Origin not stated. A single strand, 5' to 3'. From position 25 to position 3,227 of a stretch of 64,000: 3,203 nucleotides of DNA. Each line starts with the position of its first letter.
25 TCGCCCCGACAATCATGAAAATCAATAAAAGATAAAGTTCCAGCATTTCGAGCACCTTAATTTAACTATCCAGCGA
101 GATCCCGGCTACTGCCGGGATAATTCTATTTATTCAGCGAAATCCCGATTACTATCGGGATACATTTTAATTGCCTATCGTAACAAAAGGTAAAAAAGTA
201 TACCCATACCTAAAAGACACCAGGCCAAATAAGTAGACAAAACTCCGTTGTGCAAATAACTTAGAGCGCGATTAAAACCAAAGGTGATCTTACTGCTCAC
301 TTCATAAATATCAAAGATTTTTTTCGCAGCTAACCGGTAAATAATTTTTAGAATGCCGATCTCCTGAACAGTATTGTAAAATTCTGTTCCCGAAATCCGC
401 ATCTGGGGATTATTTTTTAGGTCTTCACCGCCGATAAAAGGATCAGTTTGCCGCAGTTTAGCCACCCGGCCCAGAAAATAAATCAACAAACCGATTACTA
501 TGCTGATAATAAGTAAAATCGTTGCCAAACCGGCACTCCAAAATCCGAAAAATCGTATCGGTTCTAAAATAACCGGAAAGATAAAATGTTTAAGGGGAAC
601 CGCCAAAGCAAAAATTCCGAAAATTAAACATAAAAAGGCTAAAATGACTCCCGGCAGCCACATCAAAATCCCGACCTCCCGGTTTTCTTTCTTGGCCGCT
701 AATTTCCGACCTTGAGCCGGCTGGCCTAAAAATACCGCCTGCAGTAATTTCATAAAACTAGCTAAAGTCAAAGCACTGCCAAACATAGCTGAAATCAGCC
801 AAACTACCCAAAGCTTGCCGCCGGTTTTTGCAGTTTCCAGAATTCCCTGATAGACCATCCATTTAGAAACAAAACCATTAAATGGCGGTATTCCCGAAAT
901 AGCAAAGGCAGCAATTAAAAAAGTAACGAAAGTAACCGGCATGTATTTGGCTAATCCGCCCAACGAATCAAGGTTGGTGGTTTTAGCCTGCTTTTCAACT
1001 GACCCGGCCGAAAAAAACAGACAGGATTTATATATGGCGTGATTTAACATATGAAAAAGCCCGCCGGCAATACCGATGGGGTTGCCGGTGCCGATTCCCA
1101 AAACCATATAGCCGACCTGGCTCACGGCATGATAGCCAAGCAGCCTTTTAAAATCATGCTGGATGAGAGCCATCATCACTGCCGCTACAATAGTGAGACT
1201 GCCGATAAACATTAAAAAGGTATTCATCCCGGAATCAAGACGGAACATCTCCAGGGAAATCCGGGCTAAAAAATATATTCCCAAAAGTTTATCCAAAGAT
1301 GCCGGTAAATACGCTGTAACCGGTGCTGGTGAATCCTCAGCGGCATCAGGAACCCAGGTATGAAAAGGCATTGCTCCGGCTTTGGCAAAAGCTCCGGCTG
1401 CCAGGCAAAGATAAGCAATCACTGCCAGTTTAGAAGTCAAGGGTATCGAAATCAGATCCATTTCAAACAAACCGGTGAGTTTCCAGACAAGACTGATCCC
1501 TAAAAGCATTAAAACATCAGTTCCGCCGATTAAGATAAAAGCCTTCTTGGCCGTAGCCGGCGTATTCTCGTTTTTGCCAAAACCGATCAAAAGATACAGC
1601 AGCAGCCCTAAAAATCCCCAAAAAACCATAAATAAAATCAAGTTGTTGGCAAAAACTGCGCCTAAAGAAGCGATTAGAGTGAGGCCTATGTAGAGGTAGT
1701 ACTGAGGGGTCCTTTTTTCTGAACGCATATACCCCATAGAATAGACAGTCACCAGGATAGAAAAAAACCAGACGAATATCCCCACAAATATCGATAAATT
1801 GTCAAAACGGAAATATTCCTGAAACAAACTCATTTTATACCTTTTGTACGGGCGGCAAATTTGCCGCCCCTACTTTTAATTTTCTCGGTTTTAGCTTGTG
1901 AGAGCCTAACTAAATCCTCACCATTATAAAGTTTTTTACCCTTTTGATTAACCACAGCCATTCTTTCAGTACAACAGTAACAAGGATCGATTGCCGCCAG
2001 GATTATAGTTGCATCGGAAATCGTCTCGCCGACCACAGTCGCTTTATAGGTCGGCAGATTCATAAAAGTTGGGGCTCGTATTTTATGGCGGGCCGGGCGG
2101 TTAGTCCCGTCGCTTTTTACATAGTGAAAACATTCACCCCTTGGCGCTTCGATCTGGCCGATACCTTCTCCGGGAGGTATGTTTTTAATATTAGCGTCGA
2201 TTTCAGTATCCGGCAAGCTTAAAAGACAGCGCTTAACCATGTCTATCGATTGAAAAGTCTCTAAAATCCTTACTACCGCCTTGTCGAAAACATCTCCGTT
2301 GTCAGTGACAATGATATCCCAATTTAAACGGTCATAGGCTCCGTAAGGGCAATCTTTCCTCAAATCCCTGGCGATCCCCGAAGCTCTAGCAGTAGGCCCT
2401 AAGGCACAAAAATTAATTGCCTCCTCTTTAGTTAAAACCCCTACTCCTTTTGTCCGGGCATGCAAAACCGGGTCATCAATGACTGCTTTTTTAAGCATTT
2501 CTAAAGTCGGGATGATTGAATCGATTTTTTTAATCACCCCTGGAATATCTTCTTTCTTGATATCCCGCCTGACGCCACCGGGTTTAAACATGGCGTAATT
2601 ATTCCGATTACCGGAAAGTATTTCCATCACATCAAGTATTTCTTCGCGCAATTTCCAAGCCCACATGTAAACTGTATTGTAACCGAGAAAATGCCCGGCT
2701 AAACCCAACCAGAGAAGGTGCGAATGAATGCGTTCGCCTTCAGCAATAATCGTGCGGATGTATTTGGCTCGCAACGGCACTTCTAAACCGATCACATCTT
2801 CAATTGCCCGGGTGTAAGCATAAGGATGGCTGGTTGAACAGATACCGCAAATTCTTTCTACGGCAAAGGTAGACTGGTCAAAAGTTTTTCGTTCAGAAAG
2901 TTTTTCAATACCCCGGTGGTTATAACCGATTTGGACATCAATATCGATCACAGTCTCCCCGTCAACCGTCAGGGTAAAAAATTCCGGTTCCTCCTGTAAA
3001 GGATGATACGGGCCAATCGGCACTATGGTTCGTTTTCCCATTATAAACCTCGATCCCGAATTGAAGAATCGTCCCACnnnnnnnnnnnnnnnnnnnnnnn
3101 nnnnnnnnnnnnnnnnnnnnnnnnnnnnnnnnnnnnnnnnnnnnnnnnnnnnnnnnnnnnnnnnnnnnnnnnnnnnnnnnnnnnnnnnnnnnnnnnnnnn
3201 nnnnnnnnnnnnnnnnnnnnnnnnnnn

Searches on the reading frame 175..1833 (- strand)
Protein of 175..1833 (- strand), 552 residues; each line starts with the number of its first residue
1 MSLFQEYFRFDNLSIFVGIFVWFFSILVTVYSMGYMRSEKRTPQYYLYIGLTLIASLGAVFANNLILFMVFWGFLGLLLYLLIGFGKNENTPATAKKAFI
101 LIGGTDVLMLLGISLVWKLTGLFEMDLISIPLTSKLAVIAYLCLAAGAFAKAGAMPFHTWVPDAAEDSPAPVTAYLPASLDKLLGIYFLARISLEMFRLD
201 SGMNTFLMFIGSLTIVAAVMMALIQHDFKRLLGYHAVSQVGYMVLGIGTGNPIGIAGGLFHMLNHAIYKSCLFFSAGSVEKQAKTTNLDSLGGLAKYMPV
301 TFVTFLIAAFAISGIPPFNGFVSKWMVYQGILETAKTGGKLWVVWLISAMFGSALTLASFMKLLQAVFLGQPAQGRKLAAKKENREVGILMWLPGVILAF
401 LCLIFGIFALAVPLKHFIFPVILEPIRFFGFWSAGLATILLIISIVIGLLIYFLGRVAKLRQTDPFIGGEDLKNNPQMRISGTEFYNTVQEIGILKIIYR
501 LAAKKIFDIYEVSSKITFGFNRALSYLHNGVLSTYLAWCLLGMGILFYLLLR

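Call 31: find_encoding_contigs(protein=window:175-1833:-, flank=10000, max_places=1)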
Protein window:175-1833:- (552 aa): 5 contigs read that carry it; 1 place shown.
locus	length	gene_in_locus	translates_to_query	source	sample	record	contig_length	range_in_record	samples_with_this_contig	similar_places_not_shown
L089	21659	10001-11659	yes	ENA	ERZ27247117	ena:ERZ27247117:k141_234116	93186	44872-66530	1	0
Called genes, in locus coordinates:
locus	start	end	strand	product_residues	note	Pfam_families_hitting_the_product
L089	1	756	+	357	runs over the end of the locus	PF13439:Glyco_transf_4, PF13579:Glyco_trans_4_4 (weak), PF20706:GT4-conflict, PF00534:Glycos_transf_1, PF13692:Glyco_trans_1_4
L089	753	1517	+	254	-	PF01522:Polysacc_deac_1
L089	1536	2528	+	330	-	PF01075:Glyco_transf_9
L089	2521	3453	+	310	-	PF01075:Glyco_transf_9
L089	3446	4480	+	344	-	PF01075:Glyco_transf_9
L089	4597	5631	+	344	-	PF13237:Fer4_10 (faint), PF13534:Fer4_17 (faint), PF12838:Fer4_7 (faint), PF13187:Fer4_9 (faint), PF13746:Fer4_18 (faint), PF00037:Fer4 (faint), PF13183:Fer4_8 (weak), PF17179:Fer4_22, +1 more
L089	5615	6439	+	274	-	PF00970:FAD_binding_6 (weak), PF00175:NAD_binding_1, PF10418:DHODB_Fe-S_bind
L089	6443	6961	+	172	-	PF13247:Fer4_11, PF12838:Fer4_7, PF13187:Fer4_9 (weak), PF00037:Fer4 (weak)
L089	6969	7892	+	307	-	PF00146:NADHdh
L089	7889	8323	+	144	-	PF01058:Oxidored_q6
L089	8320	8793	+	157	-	PF00329:Complex1_30kDa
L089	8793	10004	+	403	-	PF00374:NiFeSe_Hases, PF00346:Complex1_49kDa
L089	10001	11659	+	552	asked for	PF00662:Proton_antipo_N (weak), PF00361:Proton_antipo_M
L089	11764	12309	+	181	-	PF13244:MbhD, PF20501:MbhE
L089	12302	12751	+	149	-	PF04039:MnhB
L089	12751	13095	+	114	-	PF00420:Oxidored_q2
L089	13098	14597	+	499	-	PF00662:Proton_antipo_N, PF10125:NADHdeh_related, PF00361:Proton_antipo_M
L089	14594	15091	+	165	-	PF01899:MNHE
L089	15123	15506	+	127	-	PF04066:MrpF_PhaF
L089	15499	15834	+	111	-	PF03334:PhaG_MnhG_YufB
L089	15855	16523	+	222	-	PF00037:Fer4 (weak), PF12838:Fer4_7 (weak)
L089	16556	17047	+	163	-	PF01750:HycI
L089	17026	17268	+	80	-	PF01155:HypA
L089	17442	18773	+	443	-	PF01455:HupF_HypC, PF04055:Radical_SAM, PF06968:BATS (weak)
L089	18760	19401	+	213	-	PF06971:Put_DNA-bind_N, PF02629:CoA_binding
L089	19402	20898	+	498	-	PF04055:Radical_SAM, PF06968:BATS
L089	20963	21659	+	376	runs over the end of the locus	-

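Call 34: search_solved_structures(query=L089:18760-19398:+, show_alignments=2)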
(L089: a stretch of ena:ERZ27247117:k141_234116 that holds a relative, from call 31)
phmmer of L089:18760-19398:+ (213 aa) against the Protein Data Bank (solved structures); distinct sequences matched with E-value up to 0.001: 8.
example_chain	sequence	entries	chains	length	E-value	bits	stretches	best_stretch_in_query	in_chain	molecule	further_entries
5zz5_A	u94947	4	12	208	9.8e-46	159.3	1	16-210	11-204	Redox-sensing transcriptional repressor Rex | Redox-sensing transcriptional repressor Rex 1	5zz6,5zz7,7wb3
3ikt_A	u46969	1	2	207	6.7e-45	156.6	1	14-208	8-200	Redox-sensing transcriptional repressor rex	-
1xcb_A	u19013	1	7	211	8e-45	156.4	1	14-208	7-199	Redox-sensing transcriptional repressor rex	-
2dt5_A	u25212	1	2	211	1.5e-44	155.4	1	14-208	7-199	AT-rich DNA-binding protein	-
3ikv_A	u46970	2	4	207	1.8e-44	155.2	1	14-208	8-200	Redox-sensing transcriptional repressor rex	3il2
3keo_A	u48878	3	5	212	2.3e-37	132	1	13-211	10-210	Redox-sensing transcriptional repressor rex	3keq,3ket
2vt2_A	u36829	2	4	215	1.5e-36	129.4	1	14-211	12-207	REDOX-SENSING TRANSCRIPTIONAL REPRESSOR REX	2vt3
3wg9_A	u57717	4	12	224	8.1e-36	127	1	11-204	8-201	Redox-sensing transcriptional repressor rex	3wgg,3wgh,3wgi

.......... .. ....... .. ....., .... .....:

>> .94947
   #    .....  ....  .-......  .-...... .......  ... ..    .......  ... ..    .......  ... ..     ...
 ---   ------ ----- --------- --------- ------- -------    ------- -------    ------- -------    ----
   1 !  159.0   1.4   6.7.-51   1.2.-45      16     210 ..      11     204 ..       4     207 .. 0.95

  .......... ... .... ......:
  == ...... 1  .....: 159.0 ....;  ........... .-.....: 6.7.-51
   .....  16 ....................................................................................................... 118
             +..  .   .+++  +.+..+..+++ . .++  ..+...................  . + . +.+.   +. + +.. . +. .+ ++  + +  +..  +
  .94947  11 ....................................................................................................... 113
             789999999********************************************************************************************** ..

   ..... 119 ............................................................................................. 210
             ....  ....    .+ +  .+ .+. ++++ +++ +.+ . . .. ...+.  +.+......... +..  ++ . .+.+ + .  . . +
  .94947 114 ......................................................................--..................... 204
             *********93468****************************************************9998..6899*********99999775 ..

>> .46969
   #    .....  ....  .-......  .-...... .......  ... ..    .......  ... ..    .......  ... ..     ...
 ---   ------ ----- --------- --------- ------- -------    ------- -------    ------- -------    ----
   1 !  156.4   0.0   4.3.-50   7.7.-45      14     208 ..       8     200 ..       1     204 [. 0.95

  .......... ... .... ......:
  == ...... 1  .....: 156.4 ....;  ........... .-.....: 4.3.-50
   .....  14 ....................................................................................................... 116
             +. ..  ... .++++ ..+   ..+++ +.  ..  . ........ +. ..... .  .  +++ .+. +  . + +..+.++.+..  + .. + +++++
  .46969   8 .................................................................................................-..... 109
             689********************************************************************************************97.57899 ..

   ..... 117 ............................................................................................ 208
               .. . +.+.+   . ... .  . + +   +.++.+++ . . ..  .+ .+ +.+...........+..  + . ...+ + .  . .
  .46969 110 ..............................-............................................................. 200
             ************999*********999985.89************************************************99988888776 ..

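Call 51: search_protein_families(library=ncbifam, proteins=[L089:17442-18773:+, L089:18760-19401:+, L089:19402-20898:+, L089:20963-21658:+, L089:15855-16523:+], max_evalue=0.00001)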
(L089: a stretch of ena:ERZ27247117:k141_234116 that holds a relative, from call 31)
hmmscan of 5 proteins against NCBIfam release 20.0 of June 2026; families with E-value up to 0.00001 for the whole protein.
L089:17442-18773:+ (443 aa): 26 families (the best 25 are shown)
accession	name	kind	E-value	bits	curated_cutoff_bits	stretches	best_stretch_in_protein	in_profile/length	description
TIGR03956.1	rSAM_HydE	equivalog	4.5e-68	230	254.6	1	97-421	3-327/340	[FeFe] hydrogenase H-cluster radical SAM maturase HydE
TIGR03910.1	pyrrolys_PylB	equivalog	1.7e-38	132.4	348.2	1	92-390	5-303/347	methylornithine synthase PylB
TIGR00433.2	bioB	equivalog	1.2e-30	106.8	225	1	108-385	6-283/307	biotin synthase BioB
TIGR03957.1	rSAM_HmdB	equivalog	9.4e-20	71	320.9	1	108-389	4-283/317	5,10-methenyltetrahydromethanopterin hydrogenase cofactor biosynthesis protein HmdB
TIGR02351.2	thiH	equivalog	1.1e-14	54.2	380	1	97-303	27-234/364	2-iminoacetate synthase ThiH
TIGR03699.1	menaquin_MqnC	equivalog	7.3e-14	51.3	428.1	1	116-381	11-295/342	cyclic dehypoxanthinyl futalosine synthase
TIGR03955.1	rSAM_HydG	equivalog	9.7e-12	44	312.15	1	89-208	31-154/470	[FeFe] hydrogenase H-cluster radical SAM maturase HydG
TIGR03551.1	F420_cofH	equivalog_domain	1.1e-11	44.2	374.1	1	107-224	3-119/345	5-amino-6-(D-ribitylamino)uracil--L-tyrosine 4-hydroxyphenyl transferase CofH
NF006687.0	PRK09234.1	equivalog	7.4e-11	40.9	1018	1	98-224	485-611/849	bifunctional FO biosynthesis protein CofGH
TIGR03700.1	mena_SCO4494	equivalog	1.1e-10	41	434.55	1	96-250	2-154/351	aminofutalosine synthase MqnE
NF006276.0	PRK08444.1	equivalog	3.8e-10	39.3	560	1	97-238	5-143/353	aminofutalosine synthase MqnE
NF005609.0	PRK07360.1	equivalog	5.9e-10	38.5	426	1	92-222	8-140/374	7,8-didemethyl-8-hydroxy-5-deazariboflavin synthase subunit CofH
TIGR00074.1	hypC_hupF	subfamily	1e-09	38.1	48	1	1-76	1-77/80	HypC/HybG/HupF family hydrogenase formation chaperone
TIGR03471.1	HpnJ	equivalog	1e-09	37.8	577.6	1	153-316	206-369/472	hopanoid biosynthesis associated radical SAM protein HpnJ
NF004911.0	PRK06267.1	equivalog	1.1e-09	37.9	305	1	127-383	11-262/351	hypothetical protein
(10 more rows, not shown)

L089:18760-19401:+ (213 aa): 9 families
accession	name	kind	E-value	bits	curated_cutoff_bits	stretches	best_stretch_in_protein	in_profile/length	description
NF003995.0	PRK05472.2-4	subfamily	1.1e-73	247.3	126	1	12-211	8-207/213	redox-sensing transcriptional repressor Rex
NF003993.0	PRK05472.2-2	equivalog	2.2e-70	236.5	217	1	14-211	10-207/212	redox-sensing transcriptional repressor Rex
NF003992.0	PRK05472.2-1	equivalog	8.9e-63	211.7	226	1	14-210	25-221/249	redox-sensing transcriptional repressor Rex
NF003989.0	PRK05472.1-3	equivalog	3.2e-57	193.8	177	1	13-212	11-210/215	redox-sensing transcriptional repressor Rex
NF003996.0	PRK05472.2-5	equivalog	5.3e-57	193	138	1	12-211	4-201/209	redox-sensing transcriptional repressor Rex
NF003994.0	PRK05472.2-3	equivalog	2.7e-56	190.3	130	1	8-209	7-208/217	redox-sensing transcriptional repressor Rex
NF003990.0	PRK05472.1-4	equivalog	3.4e-55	186.9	233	1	8-211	5-208/214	redox-sensing transcriptional repressor Rex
NF003991.0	PRK05472.1-5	equivalog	1.7e-47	162.1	198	1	14-211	11-208/211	redox-sensing transcriptional repressor Rex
NF003988.0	PRK05472.1-1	equivalog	5.5e-45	153.9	321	1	10-212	7-211/214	redox-sensing transcriptional repressor Rex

L089:19402-20898:+ (498 aa): 12 families
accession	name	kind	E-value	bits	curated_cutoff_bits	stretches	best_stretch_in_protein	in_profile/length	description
TIGR03955.1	rSAM_HydG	equivalog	2.2e-132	441.8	312.15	1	27-498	7-470/470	[FeFe] hydrogenase H-cluster radical SAM maturase HydG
TIGR02351.2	thiH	equivalog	1.4e-71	241.5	380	1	52-404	22-355/364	2-iminoacetate synthase ThiH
TIGR04158.1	rSAM_MIA_synth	equivalog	9.4e-23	80.6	400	1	92-392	49-346/368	3-methyl-2-indolic acid synthase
TIGR03910.1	pyrrolys_PylB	equivalog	1.2e-21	77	348.2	1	51-335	4-270/347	methylornithine synthase PylB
TIGR03956.1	rSAM_HydE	equivalog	3.2e-19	69.4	254.6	1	63-241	9-178/340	[FeFe] hydrogenase H-cluster radical SAM maturase HydE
TIGR03699.1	menaquin_MqnC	equivalog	1.5e-09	37.2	428.1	1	66-214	4-154/342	cyclic dehypoxanthinyl futalosine synthase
TIGR00433.2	bioB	equivalog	3.2e-09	36.5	225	1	64-339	2-257/307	biotin synthase BioB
NF005609.0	PRK07360.1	equivalog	4.4e-08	32.3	426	1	51-166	7-123/374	7,8-didemethyl-8-hydroxy-5-deazariboflavin synthase subunit CofH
TIGR03551.1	F420_cofH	equivalog_domain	7.2e-08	31.6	374.1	1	67-216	3-154/345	5-amino-6-(D-ribitylamino)uracil--L-tyrosine 4-hydroxyphenyl transferase CofH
NF006277.0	PRK08445.1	equivalog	2.8e-07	29.7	576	1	73-219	10-160/348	dehypoxanthine futalosine cyclase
TIGR00423.1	TIGR00423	subfamily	6.7e-07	28.9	260.25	1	110-214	12-118/310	CofH family radical SAM protein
TIGR03700.1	mena_SCO4494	equivalog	5e-06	25.7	434.55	1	58-181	4-125/351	aminofutalosine synthase MqnE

L089:20963-21658:+ (232 aa): 0 families

L089:15855-16523:+ (222 aa): 20 families
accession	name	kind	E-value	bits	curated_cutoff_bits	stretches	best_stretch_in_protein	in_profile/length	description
NF009053.0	PRK12387.1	subfamily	1.5e-23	83.5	204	1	34-172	9-142/180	formate hydrogenlyase complex iron-sulfur subunit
NF006076.0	PRK08222.1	equivalog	3.8e-18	65.9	270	1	32-165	6-135/181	hydrogenase 4 subunit H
NF006221.0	PRK08348.1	subfamily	5.5e-18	65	124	1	27-137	7-109/136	NADH-plastoquinone oxidoreductase subunit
TIGR01971.1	NuoI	subfamily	2.9e-16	59.2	113.05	1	29-135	4-113/121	NADH-quinone oxidoreductase, chain I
NF004537.0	PRK05888.1-3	equivalog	2.3e-13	50.1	163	1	30-136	30-146/204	NADH-quinone oxidoreductase subunit NuoI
NF040612.1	F420_dehyd_FpoI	exception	7.4e-12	45.2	180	1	24-115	3-96/135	F420H2 dehydrogenase subunit FpoI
NF004536.0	PRK05888.1-1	equivalog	9.9e-12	44.5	212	1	23-136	13-130/180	NADH-quinone oxidoreductase subunit NuoI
TIGR00403.1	ndhI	equivalog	3e-11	43.2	302.35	1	32-135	31-134/183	NAD(P)H-quinone oxidoreductase subunit I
NF004543.0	PRK05888.2-5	equivalog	5.6e-11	42.3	243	1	27-119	23-116/217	NADH-quinone oxidoreductase subunit NuoI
NF010590.0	PRK13984.1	equivalog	6.2e-11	41.1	946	1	28-116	15-106/611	putative oxidoreductase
NF004538.0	PRK05888.1-4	equivalog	1.1e-10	41.4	135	1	27-117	20-116/162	NADH-quinone oxidoreductase subunit NuoI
NF004545.0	PRK05888.3-1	equivalog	4.1e-10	39.5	229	1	18-125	21-128/154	NADH-quinone oxidoreductase subunit NuoI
NF004539.0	PRK05888.1-5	equivalog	8e-10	38.6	225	1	23-116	16-115/162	NADH-quinone oxidoreductase subunit NuoI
NF004540.0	PRK05888.2-1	equivalog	3.4e-09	36.4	215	1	25-138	6-121/139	NADH-quinone oxidoreductase subunit NuoI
NF004541.0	PRK05888.2-2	equivalog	7.5e-09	35.6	217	1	23-116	20-109/168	NADH-quinone oxidoreductase subunit NuoI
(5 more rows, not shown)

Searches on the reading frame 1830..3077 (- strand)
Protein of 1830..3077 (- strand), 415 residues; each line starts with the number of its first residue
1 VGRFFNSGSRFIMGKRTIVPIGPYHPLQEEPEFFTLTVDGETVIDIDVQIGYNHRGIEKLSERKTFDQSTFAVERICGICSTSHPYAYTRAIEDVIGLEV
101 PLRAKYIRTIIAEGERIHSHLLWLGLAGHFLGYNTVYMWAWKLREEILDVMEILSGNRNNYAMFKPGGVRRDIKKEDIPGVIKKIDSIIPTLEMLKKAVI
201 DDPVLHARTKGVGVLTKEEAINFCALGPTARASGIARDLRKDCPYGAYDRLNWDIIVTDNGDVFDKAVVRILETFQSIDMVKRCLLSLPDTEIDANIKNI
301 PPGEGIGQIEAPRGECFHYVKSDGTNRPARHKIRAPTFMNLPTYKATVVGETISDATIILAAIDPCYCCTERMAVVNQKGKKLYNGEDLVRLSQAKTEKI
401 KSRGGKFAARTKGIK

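Call 23: search_protein_families(library=pfam, proteins=[window:1830-3077:-])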
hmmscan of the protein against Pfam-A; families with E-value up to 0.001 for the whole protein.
window:1830-3077:- (415 aa): 2 families
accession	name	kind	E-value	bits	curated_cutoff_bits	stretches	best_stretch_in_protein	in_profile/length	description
PF00346.24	Complex1_49kDa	-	9.2e-67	225.4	24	2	131-296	2-167/271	Respiratory-chain NADH dehydrogenase, 49 Kd subunit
PF00374.24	NiFeSe_Hases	-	2.7e-17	63.4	25.8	1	55-123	1-69/508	Nickel-dependent hydrogenase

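Call 48: search_solved_structures(query=window:1830-3077:-, max_evalue=1e-20)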
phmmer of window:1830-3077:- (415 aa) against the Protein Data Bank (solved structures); distinct sequences matched with E-value up to 1e-20: 54.
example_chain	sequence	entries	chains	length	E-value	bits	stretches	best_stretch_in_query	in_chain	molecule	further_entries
6cfw_L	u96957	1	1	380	3.7e-90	305.9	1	19-372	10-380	Membrane-bound hydrogenase subunit alpha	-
7z0s_E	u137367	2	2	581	3.6e-83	282.9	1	15-382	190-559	Formate hydrogenlyase subunit 5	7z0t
7q5y_B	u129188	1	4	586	1.9e-62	214.6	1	17-299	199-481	NADH-quinone oxidoreductase subunit C/D 2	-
2fug_4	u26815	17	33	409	7.8e-61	209.3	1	19-306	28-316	NADH-quinone oxidoreductase chain 4 | NADH-QUINONE OXIDOREDUCTASE SUBUNIT 4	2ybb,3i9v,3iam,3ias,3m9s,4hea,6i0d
8ba0_D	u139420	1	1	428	1.8e-58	201.6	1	19-303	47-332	Complex I-49kD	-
8b9z_D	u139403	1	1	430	1.8e-58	201.5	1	19-303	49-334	Complex I-49kD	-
8esw_S2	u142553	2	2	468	2.6e-58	201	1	19-303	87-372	Complex I-49kD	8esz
6h8k_C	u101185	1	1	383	3e-58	200.8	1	20-294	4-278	NUCM protein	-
6gcs_C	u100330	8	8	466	3.3e-58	200.7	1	19-294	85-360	49-KDA PROTEIN (NUCM) | Subunit NUCM of NADH:Ubiquinone Oxidoreductase (Complex I) | NUCM protein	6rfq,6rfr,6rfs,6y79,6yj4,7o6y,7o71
7b0n_D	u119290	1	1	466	2.3e-57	197.9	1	19-294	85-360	NUCM protein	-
4wz7_C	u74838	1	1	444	5.7e-56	193.3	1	19-294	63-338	NUCM protein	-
9iho_D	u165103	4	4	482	6.2e-55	189.9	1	20-304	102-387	NUCM (49 kDa) subunit of mitochondrial NADH:ubiquinone oxidoreductase (Complex I)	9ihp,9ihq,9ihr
7zm7_C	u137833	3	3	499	1.3e-54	188.9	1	18-295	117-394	NADH-ubiquinone oxidoreductase 49 kDa subunit-like protein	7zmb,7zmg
8e9g_D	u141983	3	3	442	3.7e-53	184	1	8-290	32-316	NADH-quinone oxidoreductase subunit D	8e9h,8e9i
7arc_D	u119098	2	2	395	2.9e-52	181.1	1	19-320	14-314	ND7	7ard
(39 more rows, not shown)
